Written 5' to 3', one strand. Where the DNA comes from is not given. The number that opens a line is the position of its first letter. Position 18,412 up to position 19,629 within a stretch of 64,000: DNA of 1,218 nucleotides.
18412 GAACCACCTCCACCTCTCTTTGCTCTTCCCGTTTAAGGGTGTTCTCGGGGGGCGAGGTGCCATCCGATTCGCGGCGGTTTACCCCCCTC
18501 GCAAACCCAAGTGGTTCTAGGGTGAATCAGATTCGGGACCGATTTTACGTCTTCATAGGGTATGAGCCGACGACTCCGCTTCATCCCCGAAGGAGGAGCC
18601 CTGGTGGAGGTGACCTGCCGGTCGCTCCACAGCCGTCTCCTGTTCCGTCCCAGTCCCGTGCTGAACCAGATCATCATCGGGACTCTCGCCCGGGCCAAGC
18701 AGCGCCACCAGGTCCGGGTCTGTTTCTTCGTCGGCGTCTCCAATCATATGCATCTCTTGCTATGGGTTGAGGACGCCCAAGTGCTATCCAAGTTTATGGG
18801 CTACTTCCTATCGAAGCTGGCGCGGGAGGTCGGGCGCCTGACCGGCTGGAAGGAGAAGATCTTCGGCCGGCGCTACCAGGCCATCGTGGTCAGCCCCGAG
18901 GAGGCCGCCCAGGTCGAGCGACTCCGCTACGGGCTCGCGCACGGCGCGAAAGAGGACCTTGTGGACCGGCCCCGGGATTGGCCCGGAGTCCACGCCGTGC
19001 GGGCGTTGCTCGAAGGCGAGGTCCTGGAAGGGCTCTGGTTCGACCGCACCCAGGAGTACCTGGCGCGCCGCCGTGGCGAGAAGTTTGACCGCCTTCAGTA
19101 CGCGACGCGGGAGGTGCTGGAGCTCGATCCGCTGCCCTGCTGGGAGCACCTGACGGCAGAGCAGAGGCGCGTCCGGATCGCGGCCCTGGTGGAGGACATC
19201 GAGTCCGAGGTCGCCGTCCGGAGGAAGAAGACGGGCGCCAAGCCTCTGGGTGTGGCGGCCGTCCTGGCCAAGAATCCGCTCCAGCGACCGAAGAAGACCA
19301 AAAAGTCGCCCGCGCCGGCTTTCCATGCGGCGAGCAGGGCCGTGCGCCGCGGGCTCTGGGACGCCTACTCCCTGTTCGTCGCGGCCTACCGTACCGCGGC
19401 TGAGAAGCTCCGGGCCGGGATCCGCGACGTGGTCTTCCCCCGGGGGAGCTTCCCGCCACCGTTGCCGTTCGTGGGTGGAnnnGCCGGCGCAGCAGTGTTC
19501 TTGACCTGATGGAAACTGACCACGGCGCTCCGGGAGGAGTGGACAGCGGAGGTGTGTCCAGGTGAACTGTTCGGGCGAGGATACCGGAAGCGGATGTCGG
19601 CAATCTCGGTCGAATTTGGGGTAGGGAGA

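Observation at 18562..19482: RAYT (REP-associated tyrosine transposase) gene together with its GTAG-headed REP/REPIN family scattered through the window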

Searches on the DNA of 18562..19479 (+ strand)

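Call 30: search_rna_families(sources=[L109, L110, L111], threshold=gathering)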
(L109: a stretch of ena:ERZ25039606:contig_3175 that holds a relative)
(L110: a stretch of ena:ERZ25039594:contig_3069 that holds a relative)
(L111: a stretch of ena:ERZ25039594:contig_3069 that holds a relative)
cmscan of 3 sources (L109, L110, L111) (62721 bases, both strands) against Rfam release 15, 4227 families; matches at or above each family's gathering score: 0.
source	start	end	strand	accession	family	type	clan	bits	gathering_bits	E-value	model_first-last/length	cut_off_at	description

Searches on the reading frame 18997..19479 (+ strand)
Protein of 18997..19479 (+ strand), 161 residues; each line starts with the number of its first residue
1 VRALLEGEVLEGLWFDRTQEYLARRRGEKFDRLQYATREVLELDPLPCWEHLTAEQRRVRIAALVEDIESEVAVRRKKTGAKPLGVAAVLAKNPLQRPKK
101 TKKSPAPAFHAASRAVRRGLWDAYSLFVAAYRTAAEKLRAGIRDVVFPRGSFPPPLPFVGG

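Call 88: search_protein_families(library=pfam, proteins=[window:18997-19479:+], max_evalue=10)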
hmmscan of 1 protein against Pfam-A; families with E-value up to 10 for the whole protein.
window:18997-19479:+ (161 aa): 0 families
